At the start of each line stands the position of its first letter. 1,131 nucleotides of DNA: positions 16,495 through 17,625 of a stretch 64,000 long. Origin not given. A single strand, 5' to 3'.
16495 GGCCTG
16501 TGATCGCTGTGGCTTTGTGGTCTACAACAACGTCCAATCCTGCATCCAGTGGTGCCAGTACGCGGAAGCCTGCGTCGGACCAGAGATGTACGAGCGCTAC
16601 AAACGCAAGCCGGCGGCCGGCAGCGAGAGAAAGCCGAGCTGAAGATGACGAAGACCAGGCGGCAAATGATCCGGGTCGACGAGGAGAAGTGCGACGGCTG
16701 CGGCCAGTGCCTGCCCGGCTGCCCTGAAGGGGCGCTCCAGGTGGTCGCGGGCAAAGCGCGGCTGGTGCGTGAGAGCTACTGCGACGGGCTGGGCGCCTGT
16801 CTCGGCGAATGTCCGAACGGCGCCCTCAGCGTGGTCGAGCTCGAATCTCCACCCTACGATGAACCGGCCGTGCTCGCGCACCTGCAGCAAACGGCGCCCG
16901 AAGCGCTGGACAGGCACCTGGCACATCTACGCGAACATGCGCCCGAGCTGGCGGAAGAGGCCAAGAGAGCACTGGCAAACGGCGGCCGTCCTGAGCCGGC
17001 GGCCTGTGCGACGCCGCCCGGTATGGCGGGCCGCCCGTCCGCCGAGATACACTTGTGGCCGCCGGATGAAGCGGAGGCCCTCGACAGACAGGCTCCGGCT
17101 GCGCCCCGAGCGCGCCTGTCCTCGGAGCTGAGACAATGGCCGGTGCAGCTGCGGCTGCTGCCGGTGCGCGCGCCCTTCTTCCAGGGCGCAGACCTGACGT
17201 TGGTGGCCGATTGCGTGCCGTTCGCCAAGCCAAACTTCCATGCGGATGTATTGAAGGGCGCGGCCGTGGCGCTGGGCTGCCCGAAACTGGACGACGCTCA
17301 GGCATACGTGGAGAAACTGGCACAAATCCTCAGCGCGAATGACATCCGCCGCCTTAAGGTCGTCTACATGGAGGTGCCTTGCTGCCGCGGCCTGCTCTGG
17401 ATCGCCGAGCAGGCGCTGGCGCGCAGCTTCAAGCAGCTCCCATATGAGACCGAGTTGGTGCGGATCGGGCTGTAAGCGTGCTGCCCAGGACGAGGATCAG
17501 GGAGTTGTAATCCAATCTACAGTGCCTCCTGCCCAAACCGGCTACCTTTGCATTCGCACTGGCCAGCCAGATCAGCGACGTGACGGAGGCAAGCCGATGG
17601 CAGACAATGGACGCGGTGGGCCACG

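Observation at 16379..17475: Translationally coupled Cys-rich zinc-ribbon protein plus 2x[4Fe-4S] ferredoxin with an unknown Cys-containing C-terminal domain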

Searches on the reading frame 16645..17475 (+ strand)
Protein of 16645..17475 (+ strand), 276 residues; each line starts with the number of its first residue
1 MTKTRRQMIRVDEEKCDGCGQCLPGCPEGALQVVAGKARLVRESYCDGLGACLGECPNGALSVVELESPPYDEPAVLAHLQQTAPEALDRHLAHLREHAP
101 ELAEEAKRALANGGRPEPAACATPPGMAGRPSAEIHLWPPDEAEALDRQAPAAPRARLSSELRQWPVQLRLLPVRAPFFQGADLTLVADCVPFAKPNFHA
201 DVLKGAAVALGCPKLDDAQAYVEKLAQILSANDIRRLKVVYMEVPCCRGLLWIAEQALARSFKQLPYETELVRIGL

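Call 3: search_protein_families(library=pfam, proteins=[window:16645-17475:+], max_evalue=0.1)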
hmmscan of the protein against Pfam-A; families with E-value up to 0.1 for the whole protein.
window:16645-17475:+ (276 aa): 13 families
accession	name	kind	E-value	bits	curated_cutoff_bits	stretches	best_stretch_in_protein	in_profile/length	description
PF00037.32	Fer4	-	1.2e-11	44.3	21.1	2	10-31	2-23/24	4Fe-4S binding domain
PF12837.12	Fer4_6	-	1.5e-09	37.7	25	1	9-31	2-24/24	4Fe-4S binding domain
PF13237.11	Fer4_10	-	2.3e-08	34.3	25.5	1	9-57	2-53/53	4Fe-4S dicluster domain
PF14697.11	Fer4_21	-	1.2e-06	28.9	35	1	10-60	2-56/59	4Fe-4S dicluster domain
PF12838.12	Fer4_7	-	1.3e-06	29.2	27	1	15-60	1-52/52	4Fe-4S dicluster domain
PF13187.11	Fer4_9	-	7.3e-06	26.4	27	1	15-60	1-51/52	4Fe-4S dicluster domain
PF25160.1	LdpA_Fe-S-bd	-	1.3e-05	25.3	27.6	1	10-33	22-45/49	LdpA Fe-S cluster-binding domain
PF12797.12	Fer4_2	-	0.00039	20.7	24.5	1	9-28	3-22/22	4Fe-4S binding domain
PF13484.11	Fer4_16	-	0.0005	21.2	30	1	15-34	1-20/66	4Fe-4S double cluster binding domain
PF13459.11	Fer4_15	-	0.0029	18.7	22.4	1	9-40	1-32/66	4Fe-4S single cluster domain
PF12798.12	Fer4_3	-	0.0032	18.6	27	0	16-30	1-15/15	4Fe-4S binding domain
PF12800.12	Fer4_4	-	0.012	16.4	24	1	14-29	2-17/17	4Fe-4S binding domain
PF06902.16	Fer4_19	-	0.084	13.4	24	0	5-34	33-62/64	Divergent 4Fe-4S mono-cluster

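Call 4: search_protein_families(library=ncbifam, proteins=[window:16645-17475:+], max_evalue=1)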
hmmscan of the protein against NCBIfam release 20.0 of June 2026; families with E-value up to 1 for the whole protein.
window:16645-17475:+ (276 aa): 84 families (the best 25 are shown)
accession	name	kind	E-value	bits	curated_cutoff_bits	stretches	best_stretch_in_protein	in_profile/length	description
NF040864.1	HgcB_ferredoxin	equivalog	2.1e-10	40.3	99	1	9-63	9-63/93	mercury methylation ferredoxin HgcB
TIGR02179.1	PorD_KorD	subfamily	1.1e-09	38.2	60.05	1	11-65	22-76/78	2-oxoacid:acceptor oxidoreductase, delta subunit, pyruvate/2-ketoisovalerate family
NF043039.1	HgcAB_like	equivalog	2.2e-08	34.1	285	1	3-62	289-350/350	HgcAB-like fusion protein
NF040770.1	hetero_SS_HdrA2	exception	4.1e-08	31.8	1100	1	10-65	573-627/777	CoB-CoM heterodisulfide reductase HdrA2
TIGR02700.1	flavo_MJ0208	hypoth_equivalog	1e-07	31.5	251.35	1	10-61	144-194/234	dihydromethanopterin reductase (acceptor)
NF040684.1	PorD_Arch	equivalog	1.3e-07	31.6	120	1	11-64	29-82/85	pyruvate synthase subunit PorD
NF005415.0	PRK06991.1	equivalog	1.4e-07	31.5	281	1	5-123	76-191/284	electron transport complex subunit RsxB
TIGR01944.1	rnfB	subfamily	2.7e-07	30.3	68.7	1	4-67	103-166/190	RnfABCDGE type electron transport complex subunit B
NF043069.1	T4HPD_activ_SAM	equivalog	3.3e-07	30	425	1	4-64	41-100/299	trans-4-hydroxy-L-proline dehydratase activase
NF007202.0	PRK09623.1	equivalog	6.3e-07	29.7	166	1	5-65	42-102/105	3-methyl-2-oxobutanoate dehydrogenase subunit delta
TIGR04041.1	activase_YjjW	hypoth_equivalog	1.8e-06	27.6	250.2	1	14-61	41-87/276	YjjW family glycine radical enzyme activase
NF038196.1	ferrodoxin_EFR1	subfamily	2.6e-06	27.7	75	1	5-63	176-231/242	EFR1 family ferrodoxin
NF003475.0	PRK05113.1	equivalog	2.7e-06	27.4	203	1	4-67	103-166/190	electron transport complex subunit RsxB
NF007382.0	PRK09898.1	equivalog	3.2e-06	26.8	213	1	5-67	145-204/208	ferredoxin-like protein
NF045992.1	CircClkLdpA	equivalog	6.2e-06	25.5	450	1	6-32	127-153/360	circadian clock protein LdpA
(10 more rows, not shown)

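Call 5: find_homologous_proteins(query=window:16645-17475:+)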
Query window:16645-17475:+ (276 aa): 7993 proteins with E <= 0.001 among 8000 candidates; the best 120 are listed.
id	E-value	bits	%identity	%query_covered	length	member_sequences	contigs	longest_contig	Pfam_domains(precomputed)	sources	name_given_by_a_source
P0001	1.8e-176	603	100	97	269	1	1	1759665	PF14697.12,PF12837.13,PF00037.33,PF12838.13,PF25160.2,PF13237.12,PF13187.12,PF27217.1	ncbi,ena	-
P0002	6.3e-133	460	74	100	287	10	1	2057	PF14697.12,PF12837.13,PF00037.33,PF12838.13,PF13237.12,PF13187.12,PF27217.1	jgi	-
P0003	1.8e-112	393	65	100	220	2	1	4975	PF14697.12,PF12837.13,PF00037.33,PF12838.13,PF25160.2,PF13237.12,PF13187.12,PF27217.1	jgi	jgi:NAD-dependent dihydropyrimidine dehydrogenase PreA subunit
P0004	2.5e-111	390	66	100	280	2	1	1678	PF14697.12,PF12837.13,PF00037.33,PF13237.12,PF27217.1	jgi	-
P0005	1.6e-108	380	62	99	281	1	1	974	PF14697.12,PF12837.13,PF00037.33,PF12838.13,PF13237.12,PF13187.12,PF27217.1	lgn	-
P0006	4.3e-108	379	65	100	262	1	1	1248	PF14697.12,PF12837.13,PF00037.33,PF12838.13,PF13237.12,PF13187.12,PF27217.1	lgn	-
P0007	6.3e-108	378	64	100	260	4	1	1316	PF14697.12,PF12797.13,PF12837.13,PF00037.33,PF12838.13,PF25160.2,PF13237.12,PF13187.12,PF27217.1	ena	-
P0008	3.8e-105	369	61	100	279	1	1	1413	PF14697.12,PF12837.13,PF00037.33,PF12838.13,PF13237.12,PF13187.12,PF27217.1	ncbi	-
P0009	2.3e-104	367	63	100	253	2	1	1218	PF14697.12,PF12837.13,PF00037.33,PF12838.13,PF25160.2,PF13237.12,PF13187.12,PF27217.1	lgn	-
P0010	4.5e-104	366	64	97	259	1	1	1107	PF14697.12,PF12797.13,PF12837.13,PF00037.33,PF13484.12,PF12838.13,PF13237.12,PF13187.12,PF27217.1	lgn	-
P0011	7.2e-103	362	61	99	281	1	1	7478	PF14697.12,PF12837.13,PF00037.33,PF12838.13,PF13237.12,PF13187.12,PF27217.1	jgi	jgi:ferredoxin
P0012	1.1e-101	358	62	100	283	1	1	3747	PF14697.12,PF12837.13,PF00037.33,PF12838.13,PF25160.2,PF13237.12,PF13187.12,PF27217.1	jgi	jgi:ferredoxin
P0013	1.7e-101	357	61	99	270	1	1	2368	PF14697.12,PF12837.13,PF00037.33,PF12838.13,PF13237.12,PF27217.1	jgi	jgi:ferredoxin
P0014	2.3e-101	357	62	100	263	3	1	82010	PF14697.12,PF12837.13,PF00037.33,PF12838.13,PF13237.12,PF13187.12,PF27217.1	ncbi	-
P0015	5.1e-101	356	61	99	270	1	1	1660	PF14697.12,PF12837.13,PF00037.33,PF12838.13,PF13237.12,PF13187.12,PF27217.1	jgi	jgi:Pyruvate/2-oxoacid:ferredoxin oxidoreductase delta subunit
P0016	5.3e-101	356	63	100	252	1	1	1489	PF14697.12,PF12837.13,PF00037.33,PF12838.13,PF25160.2,PF13237.12,PF13187.12,PF27217.1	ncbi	-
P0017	9.3e-101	355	59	100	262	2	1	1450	PF14697.12,PF12837.13,PF00037.33,PF13484.12,PF12838.13,PF13237.12,PF13187.12,PF27217.1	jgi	jgi:Fe-S-cluster-containing hydrogenase component 2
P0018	6.4e-100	352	62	99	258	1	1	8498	PF14697.12,PF12837.13,PF00037.33,PF12838.13,PF13237.12,PF13187.12,PF27217.1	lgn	-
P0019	1.4e-99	351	59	99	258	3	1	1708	PF14697.12,PF12837.13,PF00037.33,PF12838.13,PF13237.12,PF13187.12,PF27217.1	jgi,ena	-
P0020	2.4e-99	350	57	100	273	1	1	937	PF14697.12,PF12797.13,PF12837.13,PF00037.33,PF13484.12,PF12838.13,PF25160.2,PF13237.12,PF13187.12,PF27217.1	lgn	-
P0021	2.5e-99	350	56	100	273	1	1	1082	PF14697.12,PF12837.13,PF00037.33,PF13484.12,PF12838.13,PF25160.2,PF13237.12,PF13187.12,PF27217.1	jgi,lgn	-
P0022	3.2e-99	350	59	99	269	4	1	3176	PF14697.12,PF12837.13,PF00037.33,PF12838.13,PF13237.12,PF27217.1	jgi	jgi:Pyruvate/2-oxoacid:ferredoxin oxidoreductase delta subunit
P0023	3.5e-99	350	61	100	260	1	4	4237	PF14697.12,PF12837.13,PF00037.33,PF12838.13,PF13237.12,PF13187.12,PF27217.1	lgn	-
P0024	4.2e-99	350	60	100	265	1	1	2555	PF14697.12,PF12837.13,PF00037.33,PF12838.13,PF13237.12,PF13187.12,PF27217.1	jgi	jgi:Pyruvate/2-oxoacid:ferredoxin oxidoreductase delta subunit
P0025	4.8e-99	349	58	99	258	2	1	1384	PF14697.12,PF12837.13,PF00037.33,PF12838.13,PF13237.12,PF13187.12,PF27217.1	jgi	-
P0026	5.0e-99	349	59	100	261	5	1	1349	PF14697.12,PF12837.13,PF00037.33,PF12838.13,PF13237.12,PF13187.12,PF27217.1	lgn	-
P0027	5.0e-99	349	61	99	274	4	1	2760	PF14697.12,PF12837.13,PF00037.33,PF12838.13,PF13237.12,PF13187.12,PF27217.1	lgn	-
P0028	5.4e-99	349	60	99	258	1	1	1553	PF14697.12,PF12837.13,PF00037.33,PF12838.13,PF13237.12,PF13187.12,PF27217.1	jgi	-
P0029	9.8e-99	348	59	99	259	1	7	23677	PF14697.12,PF12837.13,PF00037.33,PF12838.13,PF13237.12,PF13187.12,PF27217.1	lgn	-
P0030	1.1e-98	348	59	99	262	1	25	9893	PF14697.12,PF12837.13,PF00037.33,PF12838.13,PF13237.12,PF13187.12,PF27217.1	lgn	-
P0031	1.2e-98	348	59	100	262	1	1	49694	PF14697.12,PF12837.13,PF00037.33,PF12838.13,PF13237.12,PF13187.12,PF27217.1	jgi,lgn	jgi:Pyruvate/2-oxoacid:ferredoxin oxidoreductase delta subunit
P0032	2.0e-98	347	58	100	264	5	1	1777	PF14697.12,PF12837.13,PF00037.33,PF12838.13,PF13237.12,PF13187.12,PF27217.1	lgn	-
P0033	2.1e-98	347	62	100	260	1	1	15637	PF14697.12,PF12837.13,PF00037.33,PF12838.13,PF13237.12,PF13187.12,PF27217.1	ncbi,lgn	-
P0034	2.8e-98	347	58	100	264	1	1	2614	PF14697.12,PF12837.13,PF00037.33,PF12838.13,PF13237.12,PF13187.12,PF27217.1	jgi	jgi:Pyruvate/2-oxoacid:ferredoxin oxidoreductase delta subunit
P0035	4.0e-98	346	61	99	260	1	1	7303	PF14697.12,PF12837.13,PF00037.33,PF12838.13,PF13237.12,PF13187.12,PF27217.1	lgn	-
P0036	4.7e-98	346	61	99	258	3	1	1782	PF14697.12,PF12837.13,PF00037.33,PF12838.13,PF13237.12,PF13187.12,PF27217.1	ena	-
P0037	4.9e-98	346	59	99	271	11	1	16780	PF14697.12,PF12837.13,PF00037.33,PF12838.13,PF13237.12,PF27217.1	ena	-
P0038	6.0e-98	346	58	99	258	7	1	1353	PF14697.12,PF12837.13,PF00037.33,PF12838.13,PF13237.12,PF13187.12,PF27217.1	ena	-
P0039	7.0e-98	346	59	99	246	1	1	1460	PF14697.12,PF12837.13,PF00037.33,PF12838.13,PF25160.2,PF13237.12,PF13187.12,PF27217.1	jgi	jgi:NAD-dependent dihydropyrimidine dehydrogenase PreA subunit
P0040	7.3e-98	345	59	99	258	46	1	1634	PF14697.12,PF12837.13,PF00037.33,PF12838.13,PF13237.12,PF13187.12,PF27217.1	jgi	jgi:ferredoxin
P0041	7.5e-98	345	58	100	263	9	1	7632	PF14697.12,PF12837.13,PF00037.33,PF12838.13,PF13237.12,PF13187.12,PF27217.1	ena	-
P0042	1.0e-97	345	59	99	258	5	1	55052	PF14697.12,PF12837.13,PF00037.33,PF12838.13,PF13237.12,PF13187.12,PF27217.1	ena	-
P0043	1.4e-97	345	60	100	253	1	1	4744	PF14697.12,PF12837.13,PF00037.33,PF13484.12,PF12838.13,PF25160.2,PF13237.12,PF13187.12,PF27217.1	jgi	jgi:Pyruvate/2-oxoacid:ferredoxin oxidoreductase delta subunit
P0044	1.5e-97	344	58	99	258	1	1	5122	PF14697.12,PF12837.13,PF00037.33,PF12838.13,PF13237.12,PF13187.12,PF27217.1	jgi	jgi:ferredoxin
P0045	1.6e-97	344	60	99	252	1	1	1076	PF14697.12,PF12837.13,PF00037.33,PF12838.13,PF13237.12,PF13187.12,PF27217.1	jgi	-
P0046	1.7e-97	344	62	99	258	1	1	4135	PF14697.12,PF12837.13,PF00037.33,PF12838.13,PF13237.12,PF13187.12,PF27217.1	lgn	-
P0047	1.7e-97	344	58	99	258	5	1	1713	PF14697.12,PF12837.13,PF00037.33,PF12838.13,PF13237.12,PF13187.12,PF27217.1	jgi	jgi:Pyruvate/2-oxoacid:ferredoxin oxidoreductase delta subunit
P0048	1.8e-97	344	59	100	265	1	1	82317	PF14697.12,PF12837.13,PF00037.33,PF12838.13,PF13237.12,PF13187.12,PF27217.1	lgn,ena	-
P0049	2.1e-97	344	59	100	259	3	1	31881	PF14697.12,PF12837.13,PF00037.33,PF12838.13,PF13237.12,PF13187.12,PF27217.1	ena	-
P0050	3.0e-97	343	59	99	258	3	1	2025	PF14697.12,PF12837.13,PF00037.33,PF12838.13,PF13237.12,PF13187.12,PF27217.1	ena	-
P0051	4.2e-97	343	61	100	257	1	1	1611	PF14697.12,PF12837.13,PF00037.33,PF12838.13,PF13237.12,PF13187.12,PF27217.1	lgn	-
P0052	4.8e-97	343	59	99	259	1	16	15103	PF14697.12,PF12837.13,PF00037.33,PF12838.13,PF13237.12,PF13187.12,PF27217.1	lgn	-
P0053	4.9e-97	343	59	99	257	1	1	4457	PF14697.12,PF12837.13,PF00037.33,PF12838.13,PF13237.12,PF13187.12,PF27217.1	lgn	-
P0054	1.2e-96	342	59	99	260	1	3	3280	PF14697.12,PF12837.13,PF00037.33,PF12838.13,PF13237.12,PF13187.12,PF27217.1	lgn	-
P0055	1.8e-96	341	59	99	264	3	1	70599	PF14697.12,PF12837.13,PF00037.33,PF12838.13,PF13237.12,PF13187.12,PF27217.1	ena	-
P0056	1.9e-96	341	57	99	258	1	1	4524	PF14697.12,PF12837.13,PF00037.33,PF12838.13,PF13237.12,PF13187.12,PF27217.1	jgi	jgi:ferredoxin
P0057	2.2e-96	341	60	100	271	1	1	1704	PF14697.12,PF12837.13,PF00037.33,PF12838.13,PF13237.12,PF13187.12,PF27217.1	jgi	jgi:Pyruvate/2-oxoacid:ferredoxin oxidoreductase delta subunit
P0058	3.8e-96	340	57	99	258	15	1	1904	PF14697.12,PF12837.13,PF00037.33,PF12838.13,PF13237.12,PF13187.12,PF27217.1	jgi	jgi:ferredoxin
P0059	3.8e-96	340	58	99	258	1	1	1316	PF14697.12,PF12837.13,PF00037.33,PF12838.13,PF13237.12,PF13187.12,PF27217.1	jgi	jgi:ferredoxin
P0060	4.0e-96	340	73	78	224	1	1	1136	PF14697.12,PF12837.13,PF00037.33,PF12838.13,PF13237.12,PF13187.12,PF27217.1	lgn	-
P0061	5.6e-96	339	58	99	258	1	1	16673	PF14697.12,PF12837.13,PF00037.33,PF12838.13,PF13237.12,PF13187.12,PF27217.1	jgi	jgi:ferredoxin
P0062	6.7e-96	339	61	99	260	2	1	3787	PF14697.12,PF12837.13,PF00037.33,PF12838.13,PF13237.12,PF13187.12,PF27217.1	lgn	-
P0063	6.7e-96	339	58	99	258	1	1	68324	PF14697.12,PF12837.13,PF00037.33,PF12838.13,PF13237.12,PF13187.12,PF27217.1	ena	-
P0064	9.8e-96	338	58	100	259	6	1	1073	PF14697.12,PF12837.13,PF00037.33,PF12838.13,PF13237.12,PF13187.12,PF27217.1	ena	-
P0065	1.2e-95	338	60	99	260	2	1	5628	PF14697.12,PF12837.13,PF00037.33,PF12838.13,PF13237.12,PF13187.12,PF27217.1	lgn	-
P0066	1.4e-95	338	58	99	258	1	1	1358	PF14697.12,PF12837.13,PF00037.33,PF12838.13,PF13237.12,PF13187.12,PF27217.1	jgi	jgi:ferredoxin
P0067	2.9e-95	337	58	100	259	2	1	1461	PF14697.12,PF12837.13,PF00037.33,PF12838.13,PF13237.12,PF13187.12,PF27217.1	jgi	jgi:ferredoxin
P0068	3.9e-95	337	58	97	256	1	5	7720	PF14697.12,PF12837.13,PF00037.33,PF13484.12,PF12838.13,PF13237.12,PF13187.12,PF27217.1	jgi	jgi:NAD-dependent dihydropyrimidine dehydrogenase PreA subunit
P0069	3.9e-95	337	55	100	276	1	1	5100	PF14697.12,PF12837.13,PF00037.33,PF12838.13,PF13237.12,PF13187.12,PF27217.1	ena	-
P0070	4.6e-95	336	59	99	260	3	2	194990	PF14697.12,PF12837.13,PF00037.33,PF12838.13,PF13237.12,PF13187.12,PF27217.1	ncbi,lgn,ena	-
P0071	7.0e-95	336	55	97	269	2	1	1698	PF14697.12,PF12837.13,PF13237.12,PF13187.12,PF27217.1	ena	-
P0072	9.0e-95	335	60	99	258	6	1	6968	PF14697.12,PF12837.13,PF00037.33,PF12838.13,PF13237.12,PF13187.12,PF27217.1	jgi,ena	jgi:NAD-dependent dihydropyrimidine dehydrogenase PreA subunit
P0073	1.0e-94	335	57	100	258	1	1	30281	PF14697.12,PF12837.13,PF00037.33,PF12838.13,PF13237.12,PF13187.12,PF27217.1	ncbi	-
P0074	2.1e-94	334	57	100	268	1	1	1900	PF14697.12,PF12837.13,PF00037.33,PF12838.13,PF13237.12,PF13187.12,PF27217.1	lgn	-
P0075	5.4e-94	333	58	99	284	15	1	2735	PF14697.12,PF12837.13,PF00037.33,PF12838.13,PF13237.12,PF13187.12,PF27217.1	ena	-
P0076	7.2e-94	332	57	100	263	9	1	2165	PF14697.12,PF12837.13,PF00037.33,PF12838.13,PF13237.12,PF13187.12,PF27217.1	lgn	-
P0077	7.4e-94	332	59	99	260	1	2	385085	PF14697.12,PF12837.13,PF00037.33,PF12838.13,PF13237.12,PF13187.12,PF27217.1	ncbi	-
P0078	8.2e-94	332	57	100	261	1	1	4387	PF14697.12,PF12837.13,PF00037.33,PF12838.13,PF13237.12,PF13187.12,PF27217.1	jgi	jgi:Pyruvate/2-oxoacid:ferredoxin oxidoreductase delta subunit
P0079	1.1e-93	332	57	99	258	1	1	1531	PF14697.12,PF12837.13,PF00037.33,PF12838.13,PF13237.12,PF13187.12,PF27217.1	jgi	-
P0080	2.1e-93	331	58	100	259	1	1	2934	PF14697.12,PF12837.13,PF00037.33,PF12838.13,PF13237.12,PF13187.12,PF27217.1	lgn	-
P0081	3.2e-93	330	59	100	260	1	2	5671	PF14697.12,PF12797.13,PF12837.13,PF00037.33,PF12838.13,PF13237.12,PF13187.12,PF27217.1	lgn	-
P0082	4.3e-93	330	58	100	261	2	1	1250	PF14697.12,PF12837.13,PF00037.33,PF12838.13,PF13237.12,PF13187.12,PF27217.1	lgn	-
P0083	5.7e-93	329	58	99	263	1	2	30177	PF14697.12,PF12837.13,PF00037.33,PF12838.13,PF13237.12,PF13187.12,PF27217.1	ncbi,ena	-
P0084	1.4e-92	328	55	99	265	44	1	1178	PF14697.12,PF12797.13,PF12837.13,PF00037.33,PF13484.12,PF12838.13,PF25160.2,PF13237.12,PF13187.12,PF27217.1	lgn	-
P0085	1.4e-92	328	55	99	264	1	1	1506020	PF14697.12,PF12837.13,PF00037.33,PF12838.13,PF13237.12,PF13187.12,PF27217.1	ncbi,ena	-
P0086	1.5e-92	328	57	99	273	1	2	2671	PF14697.12,PF12837.13,PF00037.33,PF12838.13,PF13237.12,PF13187.12,PF27217.1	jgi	jgi:ferredoxin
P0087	2.2e-92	328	58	99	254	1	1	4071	PF14697.12,PF12837.13,PF00037.33,PF12838.13,PF13237.12,PF13187.12,PF27217.1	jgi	jgi:NAD-dependent dihydropyrimidine dehydrogenase PreA subunit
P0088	3.7e-92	327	59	99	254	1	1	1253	PF14697.12,PF12837.13,PF00037.33,PF13237.12,PF27217.1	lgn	-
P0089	4.1e-92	327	60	99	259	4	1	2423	PF14697.12,PF12837.13,PF00037.33,PF12838.13,PF13237.12,PF13187.12,PF27217.1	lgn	-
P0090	4.2e-92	327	57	100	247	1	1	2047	PF14697.12,PF12837.13,PF00037.33,PF13484.12,PF12838.13,PF13237.12,PF13187.12,PF27217.1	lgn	-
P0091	4.2e-92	327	58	99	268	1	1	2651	PF14697.12,PF12837.13,PF00037.33,PF12838.13,PF13237.12,PF27217.1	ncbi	ncbi:MAG: ATP-binding protein [Anaerolineae bacterium]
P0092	5.1e-92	326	56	99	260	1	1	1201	PF14697.12,PF12837.13,PF00037.33,PF13484.12,PF12838.13,PF13237.12,PF13187.12,PF27217.1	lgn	-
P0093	9.1e-92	325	55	99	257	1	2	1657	PF14697.12,PF12797.13,PF12837.13,PF00037.33,PF13484.12,PF12838.13,PF25160.2,PF13237.12,PF13187.12,PF27217.1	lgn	-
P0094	1.1e-91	325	58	99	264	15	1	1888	PF14697.12,PF12837.13,PF00037.33,PF12838.13,PF13237.12,PF13187.12,PF27217.1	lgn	-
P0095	1.2e-91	325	56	99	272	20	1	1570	PF14697.12,PF12837.13,PF00037.33,PF12838.13,PF13237.12,PF13187.12,PF27217.1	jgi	-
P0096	1.3e-91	325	57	100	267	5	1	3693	PF14697.12,PF12837.13,PF00037.33,PF12838.13,PF13237.12,PF13187.12,PF27217.1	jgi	-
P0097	2.6e-91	324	57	99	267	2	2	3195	PF12837.13,PF00037.33,PF12838.13,PF13237.12,PF13187.12,PF27217.1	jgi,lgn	jgi:ferredoxin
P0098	4.2e-91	323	58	99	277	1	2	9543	PF14697.12,PF12837.13,PF00037.33,PF12838.13,PF13237.12,PF13187.12,PF27217.1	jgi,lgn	jgi:ferredoxin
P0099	5.0e-91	323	56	98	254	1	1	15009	PF14697.12,PF12797.13,PF12837.13,PF00037.33,PF13484.12,PF12838.13,PF25160.2,PF13237.12,PF13187.12,PF27217.1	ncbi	-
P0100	6.7e-91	323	56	99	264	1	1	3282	PF14697.12,PF12837.13,PF00037.33,PF12838.13,PF13237.12,PF13187.12,PF27217.1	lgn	-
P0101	8.0e-91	322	55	99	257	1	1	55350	PF14697.12,PF12837.13,PF00037.33,PF13484.12,PF12838.13,PF25160.2,PF13237.12,PF13187.12,PF27217.1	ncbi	-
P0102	8.8e-91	322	55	99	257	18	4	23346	PF14697.12,PF12837.13,PF00037.33,PF12838.13,PF25160.2,PF13237.12,PF13187.12,PF27217.1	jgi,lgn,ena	jgi:ferredoxin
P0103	1.0e-90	322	54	99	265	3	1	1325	PF14697.12,PF12797.13,PF12837.13,PF00037.33,PF13484.12,PF12838.13,PF13237.12,PF13187.12,PF27217.1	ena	-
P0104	1.2e-90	322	55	99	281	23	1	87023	PF14697.12,PF12837.13,PF00037.33,PF12838.13,PF13237.12,PF13187.12,PF27217.1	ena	-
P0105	1.4e-90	322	57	99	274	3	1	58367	PF14697.12,PF12837.13,PF00037.33,PF12838.13,PF13237.12,PF27217.1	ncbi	-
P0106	1.6e-90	321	55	99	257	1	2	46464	PF14697.12,PF12797.13,PF12837.13,PF00037.33,PF13484.12,PF12838.13,PF25160.2,PF13237.12,PF13187.12,PF27217.1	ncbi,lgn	-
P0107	1.7e-90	321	57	100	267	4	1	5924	PF14697.12,PF12837.13,PF00037.33,PF12838.13,PF13237.12,PF27217.1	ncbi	-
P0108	1.7e-90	321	57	99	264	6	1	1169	PF14697.12,PF12837.13,PF00037.33,PF12838.13,PF13237.12,PF13187.12,PF27217.1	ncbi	-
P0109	2.1e-90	321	53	100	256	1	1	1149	PF14697.12,PF12797.13,PF12837.13,PF00037.33,PF13484.12,PF12838.13,PF13237.12,PF13187.12,PF27217.1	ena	-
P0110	2.1e-90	321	56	100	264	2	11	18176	PF14697.12,PF12837.13,PF00037.33,PF12838.13,PF13237.12,PF27217.1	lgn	-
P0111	2.1e-90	321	55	100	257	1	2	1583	PF14697.12,PF12797.13,PF12837.13,PF00037.33,PF13484.12,PF12838.13,PF13237.12,PF13187.12,PF27217.1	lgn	-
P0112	2.1e-90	321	56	99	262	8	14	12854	PF14697.12,PF12837.13,PF00037.33,PF12838.13,PF13237.12,PF13187.12,PF27217.1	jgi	jgi:Pyruvate/2-oxoacid:ferredoxin oxidoreductase delta subunit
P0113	2.4e-90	321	72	77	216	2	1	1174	PF27217.1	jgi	jgi:hypothetical protein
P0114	2.9e-90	321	55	100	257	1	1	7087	PF14697.12,PF12837.13,PF00037.33,PF13484.12,PF12838.13,PF25160.2,PF13237.12,PF13187.12,PF27217.1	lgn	-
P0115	3.5e-90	320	56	99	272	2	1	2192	PF14697.12,PF12837.13,PF00037.33,PF12838.13,PF13237.12,PF27217.1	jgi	-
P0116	4.5e-90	320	55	100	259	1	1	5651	PF14697.12,PF12837.13,PF00037.33,PF13484.12,PF12838.13,PF13459.12,PF13237.12,PF13187.12,PF27217.1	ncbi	-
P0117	5.6e-90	320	56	100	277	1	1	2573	PF14697.12,PF12837.13,PF00037.33,PF12838.13,PF13237.12,PF13187.12,PF27217.1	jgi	jgi:ferredoxin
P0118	5.9e-90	320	58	100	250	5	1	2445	PF14697.12,PF12837.13,PF00037.33,PF12838.13,PF13237.12,PF13187.12,PF27217.1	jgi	jgi:Pyruvate/2-oxoacid:ferredoxin oxidoreductase delta subunit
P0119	7.5e-90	319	56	99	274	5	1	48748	PF12837.13,PF00037.33,PF12838.13,PF13237.12,PF27217.1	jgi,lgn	jgi:ferredoxin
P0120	9.0e-90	319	54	99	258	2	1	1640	PF14697.12,PF12797.13,PF12837.13,PF00037.33,PF13484.12,PF12838.13,PF13237.12,PF13187.12,PF27217.1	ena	-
